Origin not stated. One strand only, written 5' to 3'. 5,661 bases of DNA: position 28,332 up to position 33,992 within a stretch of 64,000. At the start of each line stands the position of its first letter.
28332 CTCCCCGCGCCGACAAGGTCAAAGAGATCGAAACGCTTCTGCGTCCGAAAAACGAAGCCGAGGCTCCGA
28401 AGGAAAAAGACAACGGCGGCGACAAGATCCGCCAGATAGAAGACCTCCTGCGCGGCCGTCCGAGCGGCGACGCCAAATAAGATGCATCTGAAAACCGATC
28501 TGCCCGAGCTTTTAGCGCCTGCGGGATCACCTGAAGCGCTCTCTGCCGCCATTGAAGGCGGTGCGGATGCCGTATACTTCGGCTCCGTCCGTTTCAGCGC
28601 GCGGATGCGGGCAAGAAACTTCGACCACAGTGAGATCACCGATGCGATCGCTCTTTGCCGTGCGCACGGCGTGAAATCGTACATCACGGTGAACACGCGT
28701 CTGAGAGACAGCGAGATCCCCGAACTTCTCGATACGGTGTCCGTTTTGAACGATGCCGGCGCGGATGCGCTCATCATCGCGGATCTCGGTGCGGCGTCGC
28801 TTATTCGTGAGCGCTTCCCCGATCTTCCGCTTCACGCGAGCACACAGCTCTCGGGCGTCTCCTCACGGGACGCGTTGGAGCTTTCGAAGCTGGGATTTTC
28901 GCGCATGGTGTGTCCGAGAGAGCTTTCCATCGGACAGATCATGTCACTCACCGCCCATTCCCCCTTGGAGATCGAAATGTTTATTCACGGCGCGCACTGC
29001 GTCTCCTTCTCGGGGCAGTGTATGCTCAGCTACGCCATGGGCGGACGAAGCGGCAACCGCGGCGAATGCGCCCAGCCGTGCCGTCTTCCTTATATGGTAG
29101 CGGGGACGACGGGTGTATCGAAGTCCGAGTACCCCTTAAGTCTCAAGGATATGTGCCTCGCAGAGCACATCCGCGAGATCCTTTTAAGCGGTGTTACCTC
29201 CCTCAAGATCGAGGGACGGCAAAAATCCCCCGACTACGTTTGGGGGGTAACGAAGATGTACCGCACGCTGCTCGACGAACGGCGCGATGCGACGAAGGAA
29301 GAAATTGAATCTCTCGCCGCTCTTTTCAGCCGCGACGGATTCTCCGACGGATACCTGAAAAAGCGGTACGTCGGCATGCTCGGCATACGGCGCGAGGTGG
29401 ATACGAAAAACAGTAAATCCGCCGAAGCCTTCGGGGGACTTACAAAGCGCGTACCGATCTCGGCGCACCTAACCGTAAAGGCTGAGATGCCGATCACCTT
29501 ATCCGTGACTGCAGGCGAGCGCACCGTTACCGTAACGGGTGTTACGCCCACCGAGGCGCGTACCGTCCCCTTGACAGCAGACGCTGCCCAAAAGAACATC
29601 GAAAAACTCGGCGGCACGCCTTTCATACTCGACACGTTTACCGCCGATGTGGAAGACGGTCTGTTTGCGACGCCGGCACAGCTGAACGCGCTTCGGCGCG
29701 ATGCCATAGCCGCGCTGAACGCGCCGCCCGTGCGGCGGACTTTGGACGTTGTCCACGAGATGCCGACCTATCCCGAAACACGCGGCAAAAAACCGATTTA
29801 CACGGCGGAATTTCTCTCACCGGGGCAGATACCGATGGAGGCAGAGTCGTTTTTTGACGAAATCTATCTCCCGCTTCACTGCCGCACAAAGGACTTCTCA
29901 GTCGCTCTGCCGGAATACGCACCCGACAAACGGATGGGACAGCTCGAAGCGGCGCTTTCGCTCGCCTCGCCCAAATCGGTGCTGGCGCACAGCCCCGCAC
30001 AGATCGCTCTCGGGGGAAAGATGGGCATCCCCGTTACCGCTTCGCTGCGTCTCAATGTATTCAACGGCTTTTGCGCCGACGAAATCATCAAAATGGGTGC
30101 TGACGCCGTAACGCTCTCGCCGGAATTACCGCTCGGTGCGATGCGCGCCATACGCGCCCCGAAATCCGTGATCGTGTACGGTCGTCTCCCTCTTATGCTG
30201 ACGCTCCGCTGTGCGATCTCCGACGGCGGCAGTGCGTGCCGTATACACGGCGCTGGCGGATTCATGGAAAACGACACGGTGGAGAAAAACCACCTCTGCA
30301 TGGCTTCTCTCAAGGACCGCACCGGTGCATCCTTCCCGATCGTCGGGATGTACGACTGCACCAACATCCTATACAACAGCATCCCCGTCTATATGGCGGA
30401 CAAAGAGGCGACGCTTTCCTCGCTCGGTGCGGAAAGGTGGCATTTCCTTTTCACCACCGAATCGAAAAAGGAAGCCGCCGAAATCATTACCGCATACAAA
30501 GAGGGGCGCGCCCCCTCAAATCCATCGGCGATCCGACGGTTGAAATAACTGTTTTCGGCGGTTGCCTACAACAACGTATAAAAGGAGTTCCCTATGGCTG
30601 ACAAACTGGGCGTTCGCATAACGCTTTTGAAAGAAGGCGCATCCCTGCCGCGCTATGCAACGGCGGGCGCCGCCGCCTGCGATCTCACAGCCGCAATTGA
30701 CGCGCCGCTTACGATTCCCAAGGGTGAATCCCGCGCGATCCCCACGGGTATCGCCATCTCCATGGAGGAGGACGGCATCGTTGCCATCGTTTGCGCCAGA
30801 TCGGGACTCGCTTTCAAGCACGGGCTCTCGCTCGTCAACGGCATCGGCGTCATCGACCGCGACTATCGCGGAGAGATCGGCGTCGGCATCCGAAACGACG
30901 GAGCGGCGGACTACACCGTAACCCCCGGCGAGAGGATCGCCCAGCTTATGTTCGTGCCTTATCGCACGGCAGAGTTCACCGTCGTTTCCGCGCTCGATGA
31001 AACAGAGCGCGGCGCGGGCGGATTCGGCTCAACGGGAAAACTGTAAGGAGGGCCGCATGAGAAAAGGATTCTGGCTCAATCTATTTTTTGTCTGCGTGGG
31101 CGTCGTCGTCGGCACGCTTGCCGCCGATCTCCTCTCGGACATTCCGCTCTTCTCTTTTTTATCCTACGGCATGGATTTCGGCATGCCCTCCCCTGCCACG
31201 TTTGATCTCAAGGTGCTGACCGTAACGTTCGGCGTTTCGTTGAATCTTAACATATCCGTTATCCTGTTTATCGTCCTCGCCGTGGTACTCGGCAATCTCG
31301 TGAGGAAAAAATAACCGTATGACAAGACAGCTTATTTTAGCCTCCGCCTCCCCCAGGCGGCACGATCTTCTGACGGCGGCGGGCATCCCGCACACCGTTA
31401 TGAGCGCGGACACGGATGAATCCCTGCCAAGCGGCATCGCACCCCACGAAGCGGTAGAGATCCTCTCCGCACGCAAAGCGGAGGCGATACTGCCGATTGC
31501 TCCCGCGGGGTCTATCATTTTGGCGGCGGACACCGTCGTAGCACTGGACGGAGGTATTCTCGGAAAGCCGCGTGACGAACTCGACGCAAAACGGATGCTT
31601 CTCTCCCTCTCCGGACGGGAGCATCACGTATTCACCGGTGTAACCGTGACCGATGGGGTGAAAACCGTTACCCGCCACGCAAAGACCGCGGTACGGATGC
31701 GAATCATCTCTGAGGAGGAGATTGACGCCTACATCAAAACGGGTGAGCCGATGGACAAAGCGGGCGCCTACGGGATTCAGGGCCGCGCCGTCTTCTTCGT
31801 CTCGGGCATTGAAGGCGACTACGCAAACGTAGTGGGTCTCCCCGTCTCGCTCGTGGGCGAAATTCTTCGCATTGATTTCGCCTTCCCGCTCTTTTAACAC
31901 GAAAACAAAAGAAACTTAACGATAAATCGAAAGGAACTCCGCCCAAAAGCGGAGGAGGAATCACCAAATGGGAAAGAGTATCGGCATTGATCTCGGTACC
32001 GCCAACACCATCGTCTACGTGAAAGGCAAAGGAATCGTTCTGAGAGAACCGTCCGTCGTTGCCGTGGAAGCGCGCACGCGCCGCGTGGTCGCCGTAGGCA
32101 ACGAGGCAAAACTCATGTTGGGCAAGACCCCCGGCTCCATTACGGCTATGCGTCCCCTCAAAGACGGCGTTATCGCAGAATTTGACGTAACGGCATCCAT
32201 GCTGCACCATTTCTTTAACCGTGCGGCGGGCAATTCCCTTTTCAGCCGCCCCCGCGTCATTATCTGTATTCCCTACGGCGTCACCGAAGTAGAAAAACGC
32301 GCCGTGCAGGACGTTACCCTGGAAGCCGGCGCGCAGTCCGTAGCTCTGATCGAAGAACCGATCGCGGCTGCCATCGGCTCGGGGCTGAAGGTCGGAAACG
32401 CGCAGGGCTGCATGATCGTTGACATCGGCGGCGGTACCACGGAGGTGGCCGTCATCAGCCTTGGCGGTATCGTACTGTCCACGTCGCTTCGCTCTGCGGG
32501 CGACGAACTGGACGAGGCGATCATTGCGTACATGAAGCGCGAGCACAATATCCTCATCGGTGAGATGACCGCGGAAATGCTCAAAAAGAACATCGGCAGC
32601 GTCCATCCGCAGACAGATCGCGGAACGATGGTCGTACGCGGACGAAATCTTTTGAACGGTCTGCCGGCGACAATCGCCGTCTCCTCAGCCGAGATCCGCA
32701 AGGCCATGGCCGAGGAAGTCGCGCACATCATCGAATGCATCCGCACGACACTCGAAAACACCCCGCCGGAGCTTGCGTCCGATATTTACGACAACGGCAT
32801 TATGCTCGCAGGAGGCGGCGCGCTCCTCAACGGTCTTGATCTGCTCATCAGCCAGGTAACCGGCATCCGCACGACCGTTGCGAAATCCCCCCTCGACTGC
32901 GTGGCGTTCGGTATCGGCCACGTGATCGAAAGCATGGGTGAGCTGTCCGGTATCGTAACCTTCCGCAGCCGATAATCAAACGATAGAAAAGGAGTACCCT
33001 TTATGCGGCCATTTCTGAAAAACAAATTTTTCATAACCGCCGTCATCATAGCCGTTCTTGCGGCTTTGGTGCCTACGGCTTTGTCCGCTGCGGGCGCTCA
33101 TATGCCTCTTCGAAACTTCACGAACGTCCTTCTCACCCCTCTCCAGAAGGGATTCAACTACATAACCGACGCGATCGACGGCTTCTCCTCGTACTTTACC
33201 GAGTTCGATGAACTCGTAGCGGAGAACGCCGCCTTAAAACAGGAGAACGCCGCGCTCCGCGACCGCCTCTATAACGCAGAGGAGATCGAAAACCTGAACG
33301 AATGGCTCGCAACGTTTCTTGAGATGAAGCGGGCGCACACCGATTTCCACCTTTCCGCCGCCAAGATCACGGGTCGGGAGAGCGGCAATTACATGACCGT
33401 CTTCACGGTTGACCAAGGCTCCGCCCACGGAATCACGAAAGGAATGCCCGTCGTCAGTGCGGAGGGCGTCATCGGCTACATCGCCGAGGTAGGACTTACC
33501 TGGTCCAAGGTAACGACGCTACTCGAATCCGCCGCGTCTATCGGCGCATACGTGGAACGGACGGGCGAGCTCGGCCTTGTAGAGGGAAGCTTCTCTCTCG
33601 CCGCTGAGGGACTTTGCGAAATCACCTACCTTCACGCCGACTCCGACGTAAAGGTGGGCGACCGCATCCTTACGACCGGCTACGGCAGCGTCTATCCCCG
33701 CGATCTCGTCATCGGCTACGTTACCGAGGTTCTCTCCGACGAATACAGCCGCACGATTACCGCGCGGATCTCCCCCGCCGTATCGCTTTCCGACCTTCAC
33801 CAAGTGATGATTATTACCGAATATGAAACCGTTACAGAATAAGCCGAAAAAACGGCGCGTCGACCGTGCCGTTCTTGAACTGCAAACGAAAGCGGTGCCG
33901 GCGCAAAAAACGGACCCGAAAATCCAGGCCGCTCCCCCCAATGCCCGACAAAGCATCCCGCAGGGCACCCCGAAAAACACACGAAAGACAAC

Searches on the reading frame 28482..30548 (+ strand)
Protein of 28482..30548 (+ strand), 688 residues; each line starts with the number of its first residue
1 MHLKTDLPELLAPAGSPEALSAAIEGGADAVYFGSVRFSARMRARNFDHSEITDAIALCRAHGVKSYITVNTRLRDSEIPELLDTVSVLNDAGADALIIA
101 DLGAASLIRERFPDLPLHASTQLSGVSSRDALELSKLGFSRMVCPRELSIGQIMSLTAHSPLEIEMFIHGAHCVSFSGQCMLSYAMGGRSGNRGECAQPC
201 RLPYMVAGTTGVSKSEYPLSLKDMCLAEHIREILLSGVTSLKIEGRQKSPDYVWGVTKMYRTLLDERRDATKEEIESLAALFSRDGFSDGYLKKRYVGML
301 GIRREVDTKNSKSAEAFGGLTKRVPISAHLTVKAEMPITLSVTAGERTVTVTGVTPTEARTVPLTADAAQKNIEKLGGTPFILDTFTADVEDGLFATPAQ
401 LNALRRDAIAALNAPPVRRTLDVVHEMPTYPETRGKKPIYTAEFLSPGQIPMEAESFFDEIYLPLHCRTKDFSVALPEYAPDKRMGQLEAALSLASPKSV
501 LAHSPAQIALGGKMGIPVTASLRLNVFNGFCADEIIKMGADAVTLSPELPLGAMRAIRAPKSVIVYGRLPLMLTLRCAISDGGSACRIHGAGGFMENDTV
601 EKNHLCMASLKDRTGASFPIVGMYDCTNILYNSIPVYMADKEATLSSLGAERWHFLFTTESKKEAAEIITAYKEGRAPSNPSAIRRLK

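Call 66: search_protein_families(library=pfam, proteins=[window:28482-30548:+], max_evalue=0.00001)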
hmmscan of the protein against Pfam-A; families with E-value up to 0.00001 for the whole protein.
window:28482-30548:+ (688 aa): 2 families
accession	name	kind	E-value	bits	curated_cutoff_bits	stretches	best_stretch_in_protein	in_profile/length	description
PF01136.24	Peptidase_U32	-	3.1e-69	233.3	22.4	1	80-294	2-229/233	Peptidase family U32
PF12392.13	DUF3656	-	2.3e-17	64.1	22.1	1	319-413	20-105/109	Collagenase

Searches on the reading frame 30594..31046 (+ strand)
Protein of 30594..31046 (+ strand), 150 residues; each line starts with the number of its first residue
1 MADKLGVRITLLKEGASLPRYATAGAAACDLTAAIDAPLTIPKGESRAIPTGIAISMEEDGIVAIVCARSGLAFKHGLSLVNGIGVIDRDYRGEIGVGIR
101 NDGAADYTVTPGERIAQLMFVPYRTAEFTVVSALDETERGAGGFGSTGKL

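Call 66: search_protein_families(library=pfam, proteins=[window:30594-31046:+], max_evalue=0.00001)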
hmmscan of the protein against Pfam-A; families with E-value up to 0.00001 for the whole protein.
window:30594-31046:+ (150 aa): 2 families
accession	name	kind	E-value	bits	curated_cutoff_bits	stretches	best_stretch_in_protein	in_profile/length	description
PF00692.24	dUTPase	-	1.1e-29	103.3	22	1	16-148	3-129/129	dUTPase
PF22769.1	DCD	-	4.7e-06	27.2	27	1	60-120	91-150/153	dCTP deaminase-like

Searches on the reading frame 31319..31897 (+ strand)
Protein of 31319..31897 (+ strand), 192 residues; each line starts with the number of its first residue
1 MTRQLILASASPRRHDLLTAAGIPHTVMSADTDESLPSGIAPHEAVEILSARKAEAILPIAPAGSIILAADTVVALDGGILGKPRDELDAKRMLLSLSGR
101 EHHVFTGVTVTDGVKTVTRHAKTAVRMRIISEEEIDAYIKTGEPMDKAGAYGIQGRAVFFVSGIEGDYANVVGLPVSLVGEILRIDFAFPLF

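Call 66: search_protein_families(library=pfam, proteins=[window:31319-31897:+], max_evalue=0.00001)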
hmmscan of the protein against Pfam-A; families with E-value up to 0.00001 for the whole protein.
window:31319-31897:+ (192 aa): 1 family
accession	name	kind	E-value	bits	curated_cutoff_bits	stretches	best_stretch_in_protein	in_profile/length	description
PF02545.19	Maf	-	1.4e-59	201.4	27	1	4-184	1-185/187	Maf-like protein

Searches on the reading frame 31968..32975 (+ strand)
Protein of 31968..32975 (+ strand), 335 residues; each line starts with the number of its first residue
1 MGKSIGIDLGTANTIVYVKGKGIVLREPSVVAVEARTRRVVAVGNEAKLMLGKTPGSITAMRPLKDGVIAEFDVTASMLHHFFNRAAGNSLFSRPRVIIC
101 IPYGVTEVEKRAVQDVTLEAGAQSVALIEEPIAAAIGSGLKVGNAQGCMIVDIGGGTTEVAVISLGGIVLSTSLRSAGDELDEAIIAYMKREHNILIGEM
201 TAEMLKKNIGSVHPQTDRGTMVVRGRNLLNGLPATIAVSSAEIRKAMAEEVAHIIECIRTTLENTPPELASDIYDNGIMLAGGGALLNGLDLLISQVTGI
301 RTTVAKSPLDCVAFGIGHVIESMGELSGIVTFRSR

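Call 77: search_protein_families(library=pfam, proteins=[window:31968-32975:+], max_evalue=0.00001)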
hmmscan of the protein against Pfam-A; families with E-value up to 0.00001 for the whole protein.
window:31968-32975:+ (335 aa): 4 families
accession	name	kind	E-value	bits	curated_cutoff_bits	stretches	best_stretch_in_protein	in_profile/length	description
PF06723.19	MreB_Mbl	-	1e-138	462.1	27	1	3-325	2-324/327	MreB/Mbl protein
PF00012.26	HSP70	-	5e-12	45.3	20.6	1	95-193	134-238/599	Hsp70 protein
PF00022.25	Actin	-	1.5e-10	40.7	27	1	27-192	30-190/410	Actin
PF14450.12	FtsA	-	7.3e-08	33.3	31.8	1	150-307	2-112/127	Cell division protein FtsA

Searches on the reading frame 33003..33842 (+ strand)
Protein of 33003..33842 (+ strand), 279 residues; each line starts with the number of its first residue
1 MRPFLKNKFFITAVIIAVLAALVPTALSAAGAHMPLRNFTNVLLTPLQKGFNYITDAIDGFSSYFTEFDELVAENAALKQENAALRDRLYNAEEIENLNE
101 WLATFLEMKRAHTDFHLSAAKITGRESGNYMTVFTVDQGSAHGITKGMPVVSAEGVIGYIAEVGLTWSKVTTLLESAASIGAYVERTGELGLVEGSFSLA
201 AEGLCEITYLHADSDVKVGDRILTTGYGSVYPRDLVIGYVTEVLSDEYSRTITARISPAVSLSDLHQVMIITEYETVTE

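Call 77: search_protein_families(library=pfam, proteins=[window:33003-33842:+], max_evalue=0.00001)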
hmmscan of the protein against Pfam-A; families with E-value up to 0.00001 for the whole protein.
window:33003-33842:+ (279 aa): 1 family
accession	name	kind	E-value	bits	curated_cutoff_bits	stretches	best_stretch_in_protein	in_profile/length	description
PF04085.20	MreC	-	1.2e-40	139.2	28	1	122-272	1-147/147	Rod shape-determining protein MreC, barrel core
